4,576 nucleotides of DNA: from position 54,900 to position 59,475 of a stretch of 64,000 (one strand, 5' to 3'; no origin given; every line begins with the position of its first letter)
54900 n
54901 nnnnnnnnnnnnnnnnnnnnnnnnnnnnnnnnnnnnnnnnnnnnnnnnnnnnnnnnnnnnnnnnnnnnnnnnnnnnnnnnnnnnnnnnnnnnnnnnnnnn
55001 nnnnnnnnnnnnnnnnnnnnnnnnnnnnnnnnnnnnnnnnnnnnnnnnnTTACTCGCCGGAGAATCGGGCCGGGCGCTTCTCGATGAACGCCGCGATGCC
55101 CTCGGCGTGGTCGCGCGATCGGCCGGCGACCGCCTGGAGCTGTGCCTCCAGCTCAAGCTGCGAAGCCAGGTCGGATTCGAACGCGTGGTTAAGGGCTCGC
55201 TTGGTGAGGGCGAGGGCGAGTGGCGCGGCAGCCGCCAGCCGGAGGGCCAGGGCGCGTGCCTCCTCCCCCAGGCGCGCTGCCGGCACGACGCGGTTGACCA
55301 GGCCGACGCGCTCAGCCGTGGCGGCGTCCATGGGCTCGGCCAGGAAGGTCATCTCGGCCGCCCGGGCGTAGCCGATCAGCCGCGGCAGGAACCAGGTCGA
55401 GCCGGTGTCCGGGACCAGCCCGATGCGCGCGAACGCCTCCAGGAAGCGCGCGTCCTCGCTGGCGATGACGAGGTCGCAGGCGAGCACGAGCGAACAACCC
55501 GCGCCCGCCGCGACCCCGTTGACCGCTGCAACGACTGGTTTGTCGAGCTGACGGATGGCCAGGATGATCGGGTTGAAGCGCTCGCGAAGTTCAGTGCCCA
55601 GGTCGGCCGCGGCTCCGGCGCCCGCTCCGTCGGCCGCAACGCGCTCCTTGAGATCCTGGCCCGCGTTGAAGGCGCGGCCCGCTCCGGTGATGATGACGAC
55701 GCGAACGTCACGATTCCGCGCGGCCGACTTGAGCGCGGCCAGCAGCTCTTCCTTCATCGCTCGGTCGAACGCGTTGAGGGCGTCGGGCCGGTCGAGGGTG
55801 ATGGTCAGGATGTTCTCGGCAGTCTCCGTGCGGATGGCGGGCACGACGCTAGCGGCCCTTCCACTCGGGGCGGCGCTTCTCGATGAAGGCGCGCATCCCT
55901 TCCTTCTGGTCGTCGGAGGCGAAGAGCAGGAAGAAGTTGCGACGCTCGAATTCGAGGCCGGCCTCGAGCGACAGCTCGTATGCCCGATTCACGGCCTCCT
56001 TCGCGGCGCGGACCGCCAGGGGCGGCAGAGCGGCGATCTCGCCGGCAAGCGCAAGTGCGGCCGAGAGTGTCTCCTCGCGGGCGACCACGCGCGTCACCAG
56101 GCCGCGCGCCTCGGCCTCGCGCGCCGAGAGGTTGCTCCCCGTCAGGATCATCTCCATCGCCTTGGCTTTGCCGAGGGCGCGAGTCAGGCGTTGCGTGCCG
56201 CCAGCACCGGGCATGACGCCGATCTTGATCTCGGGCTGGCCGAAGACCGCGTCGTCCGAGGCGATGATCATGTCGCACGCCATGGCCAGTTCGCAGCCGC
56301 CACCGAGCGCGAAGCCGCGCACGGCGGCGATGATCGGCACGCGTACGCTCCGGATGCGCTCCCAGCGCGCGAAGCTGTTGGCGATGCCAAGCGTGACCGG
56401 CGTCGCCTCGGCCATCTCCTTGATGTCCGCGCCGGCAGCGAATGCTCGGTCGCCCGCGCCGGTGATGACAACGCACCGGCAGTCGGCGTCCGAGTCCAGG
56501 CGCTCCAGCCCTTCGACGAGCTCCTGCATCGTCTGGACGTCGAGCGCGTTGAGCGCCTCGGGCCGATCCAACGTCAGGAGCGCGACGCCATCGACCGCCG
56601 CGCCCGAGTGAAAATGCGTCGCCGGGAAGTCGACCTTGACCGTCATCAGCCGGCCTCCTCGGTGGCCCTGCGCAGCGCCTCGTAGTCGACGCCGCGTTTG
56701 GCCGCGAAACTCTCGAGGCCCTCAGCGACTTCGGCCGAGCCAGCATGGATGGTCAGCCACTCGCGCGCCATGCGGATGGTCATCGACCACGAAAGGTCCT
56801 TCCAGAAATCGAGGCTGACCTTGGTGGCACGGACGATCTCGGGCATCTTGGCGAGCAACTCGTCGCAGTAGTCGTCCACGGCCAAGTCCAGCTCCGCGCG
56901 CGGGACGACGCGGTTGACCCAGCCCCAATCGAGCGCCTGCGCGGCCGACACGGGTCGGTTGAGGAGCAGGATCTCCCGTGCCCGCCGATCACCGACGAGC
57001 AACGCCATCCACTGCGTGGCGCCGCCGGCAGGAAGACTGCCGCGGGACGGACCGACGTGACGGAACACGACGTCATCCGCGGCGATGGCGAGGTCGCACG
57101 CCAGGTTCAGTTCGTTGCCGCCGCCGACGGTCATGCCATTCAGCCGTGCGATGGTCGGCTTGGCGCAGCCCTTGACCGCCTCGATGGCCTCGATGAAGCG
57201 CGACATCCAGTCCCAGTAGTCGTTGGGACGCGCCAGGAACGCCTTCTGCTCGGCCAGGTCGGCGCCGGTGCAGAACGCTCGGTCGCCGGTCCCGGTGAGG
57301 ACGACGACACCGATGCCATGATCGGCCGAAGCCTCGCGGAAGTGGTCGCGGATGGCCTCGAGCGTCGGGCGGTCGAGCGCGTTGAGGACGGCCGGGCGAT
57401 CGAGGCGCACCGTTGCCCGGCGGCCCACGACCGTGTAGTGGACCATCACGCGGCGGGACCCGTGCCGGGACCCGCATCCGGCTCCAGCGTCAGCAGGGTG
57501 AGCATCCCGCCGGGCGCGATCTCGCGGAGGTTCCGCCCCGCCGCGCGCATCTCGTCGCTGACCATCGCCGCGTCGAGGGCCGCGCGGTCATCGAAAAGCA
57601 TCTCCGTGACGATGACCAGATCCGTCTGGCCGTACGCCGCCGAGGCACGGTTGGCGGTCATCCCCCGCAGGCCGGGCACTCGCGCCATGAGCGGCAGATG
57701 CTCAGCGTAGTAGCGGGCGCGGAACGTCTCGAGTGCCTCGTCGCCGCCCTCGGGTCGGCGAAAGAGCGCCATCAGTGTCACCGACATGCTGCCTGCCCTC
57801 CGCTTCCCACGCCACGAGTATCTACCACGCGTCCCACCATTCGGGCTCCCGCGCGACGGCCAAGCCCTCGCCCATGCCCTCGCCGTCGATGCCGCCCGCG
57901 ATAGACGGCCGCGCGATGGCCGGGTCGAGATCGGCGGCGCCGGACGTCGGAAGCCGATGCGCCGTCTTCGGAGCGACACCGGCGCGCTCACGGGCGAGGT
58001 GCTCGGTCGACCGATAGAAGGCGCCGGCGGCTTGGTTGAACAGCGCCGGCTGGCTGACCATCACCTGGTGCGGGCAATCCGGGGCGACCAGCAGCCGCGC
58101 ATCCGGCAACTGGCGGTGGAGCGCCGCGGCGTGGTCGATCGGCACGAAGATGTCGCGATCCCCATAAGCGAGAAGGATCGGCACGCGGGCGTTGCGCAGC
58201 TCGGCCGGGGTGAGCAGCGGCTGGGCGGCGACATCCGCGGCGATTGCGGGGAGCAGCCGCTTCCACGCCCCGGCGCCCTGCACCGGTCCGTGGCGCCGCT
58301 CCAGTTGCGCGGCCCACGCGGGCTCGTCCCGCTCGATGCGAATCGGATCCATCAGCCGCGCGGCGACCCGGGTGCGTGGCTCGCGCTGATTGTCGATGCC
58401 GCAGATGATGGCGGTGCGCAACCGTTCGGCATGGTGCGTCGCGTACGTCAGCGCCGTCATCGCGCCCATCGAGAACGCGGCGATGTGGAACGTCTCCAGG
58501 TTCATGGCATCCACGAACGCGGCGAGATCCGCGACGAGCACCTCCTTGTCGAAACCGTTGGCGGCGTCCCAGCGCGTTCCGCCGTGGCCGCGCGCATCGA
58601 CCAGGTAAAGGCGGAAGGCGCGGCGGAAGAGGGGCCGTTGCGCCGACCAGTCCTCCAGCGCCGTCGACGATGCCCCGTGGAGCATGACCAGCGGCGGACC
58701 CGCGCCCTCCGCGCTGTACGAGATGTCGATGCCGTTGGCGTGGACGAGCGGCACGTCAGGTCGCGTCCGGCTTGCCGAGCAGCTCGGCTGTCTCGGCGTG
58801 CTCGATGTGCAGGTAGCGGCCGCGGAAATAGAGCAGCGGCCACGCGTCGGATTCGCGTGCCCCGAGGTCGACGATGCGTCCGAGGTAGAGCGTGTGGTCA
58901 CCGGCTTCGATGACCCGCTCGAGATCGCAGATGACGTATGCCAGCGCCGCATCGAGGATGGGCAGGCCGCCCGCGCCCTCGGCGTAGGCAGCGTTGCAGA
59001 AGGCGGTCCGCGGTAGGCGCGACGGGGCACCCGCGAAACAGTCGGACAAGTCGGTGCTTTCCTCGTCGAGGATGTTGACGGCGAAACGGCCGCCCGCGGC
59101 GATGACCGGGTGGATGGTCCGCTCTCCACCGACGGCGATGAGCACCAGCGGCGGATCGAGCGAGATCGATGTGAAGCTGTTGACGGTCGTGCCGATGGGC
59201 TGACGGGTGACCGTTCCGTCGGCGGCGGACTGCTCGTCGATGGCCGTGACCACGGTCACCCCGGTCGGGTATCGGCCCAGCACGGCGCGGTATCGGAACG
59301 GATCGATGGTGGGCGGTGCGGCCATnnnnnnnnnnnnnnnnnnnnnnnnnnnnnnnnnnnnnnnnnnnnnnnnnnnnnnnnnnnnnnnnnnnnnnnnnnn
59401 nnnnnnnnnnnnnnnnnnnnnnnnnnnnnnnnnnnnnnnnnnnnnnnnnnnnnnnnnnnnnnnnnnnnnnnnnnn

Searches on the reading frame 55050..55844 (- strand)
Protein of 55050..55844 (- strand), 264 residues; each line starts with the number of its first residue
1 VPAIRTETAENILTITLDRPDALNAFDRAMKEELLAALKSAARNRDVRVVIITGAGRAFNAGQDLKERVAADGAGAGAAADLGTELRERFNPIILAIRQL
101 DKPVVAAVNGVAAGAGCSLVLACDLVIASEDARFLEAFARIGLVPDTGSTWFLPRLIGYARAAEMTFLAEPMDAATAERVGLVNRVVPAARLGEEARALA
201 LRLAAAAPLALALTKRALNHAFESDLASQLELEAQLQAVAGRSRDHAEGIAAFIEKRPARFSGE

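Call 54: search_protein_families(library=pfam, proteins=[window:55050-55844:-], max_evalue=0.0001)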
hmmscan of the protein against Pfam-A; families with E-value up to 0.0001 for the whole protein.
window:55050-55844:- (264 aa): 2 families
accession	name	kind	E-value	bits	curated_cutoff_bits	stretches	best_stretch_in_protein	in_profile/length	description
PF00378.25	ECH_1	-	1.7e-70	237.7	27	1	8-263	2-250/251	Enoyl-CoA hydratase/isomerase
PF16113.10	ECH_2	-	3.2e-36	125.9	27.2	1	14-199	3-184/335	Enoyl-CoA hydratase/isomerase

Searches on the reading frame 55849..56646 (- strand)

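Call 54: search_protein_families(library=pfam, proteins=[window:55849-56646:-], max_evalue=0.0001)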
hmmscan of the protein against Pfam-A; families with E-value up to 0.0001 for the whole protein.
window:55849-56646:- (265 aa): 2 families
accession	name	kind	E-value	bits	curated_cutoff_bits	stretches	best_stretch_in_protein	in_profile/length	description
PF00378.25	ECH_1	-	1.8e-82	276.9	27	1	19-264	4-250/251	Enoyl-CoA hydratase/isomerase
PF16113.10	ECH_2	-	1e-40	140.8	27.2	1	22-194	2-178/335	Enoyl-CoA hydratase/isomerase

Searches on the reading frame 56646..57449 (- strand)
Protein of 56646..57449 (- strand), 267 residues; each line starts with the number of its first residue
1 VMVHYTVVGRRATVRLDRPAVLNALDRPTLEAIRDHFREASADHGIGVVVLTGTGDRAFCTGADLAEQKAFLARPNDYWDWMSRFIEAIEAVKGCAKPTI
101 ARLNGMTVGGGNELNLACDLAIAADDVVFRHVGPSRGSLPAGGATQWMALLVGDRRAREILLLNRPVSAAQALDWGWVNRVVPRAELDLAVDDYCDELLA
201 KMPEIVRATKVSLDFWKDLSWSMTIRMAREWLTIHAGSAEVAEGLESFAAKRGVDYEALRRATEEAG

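Call 54: search_protein_families(library=pfam, proteins=[window:56646-57449:-], max_evalue=0.0001)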
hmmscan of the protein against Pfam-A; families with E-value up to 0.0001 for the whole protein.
window:56646-57449:- (267 aa): 2 families
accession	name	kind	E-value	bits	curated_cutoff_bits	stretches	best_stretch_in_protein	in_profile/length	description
PF00378.25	ECH_1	-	8.8e-46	156.7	27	1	12-257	7-249/251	Enoyl-CoA hydratase/isomerase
PF16113.10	ECH_2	-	1.2e-21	78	27.2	1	13-248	3-238/335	Enoyl-CoA hydratase/isomerase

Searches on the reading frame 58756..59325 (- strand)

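Call 54: search_protein_families(library=pfam, proteins=[window:58756-59325:-], max_evalue=0.0001)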
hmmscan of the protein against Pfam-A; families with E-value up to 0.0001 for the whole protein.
window:58756-59325:- (189 aa): 1 family
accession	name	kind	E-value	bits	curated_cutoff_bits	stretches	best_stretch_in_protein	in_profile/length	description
PF01613.24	Flavin_Reduct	-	2.1e-37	129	27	1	16-173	1-151/153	Flavin reductase like domain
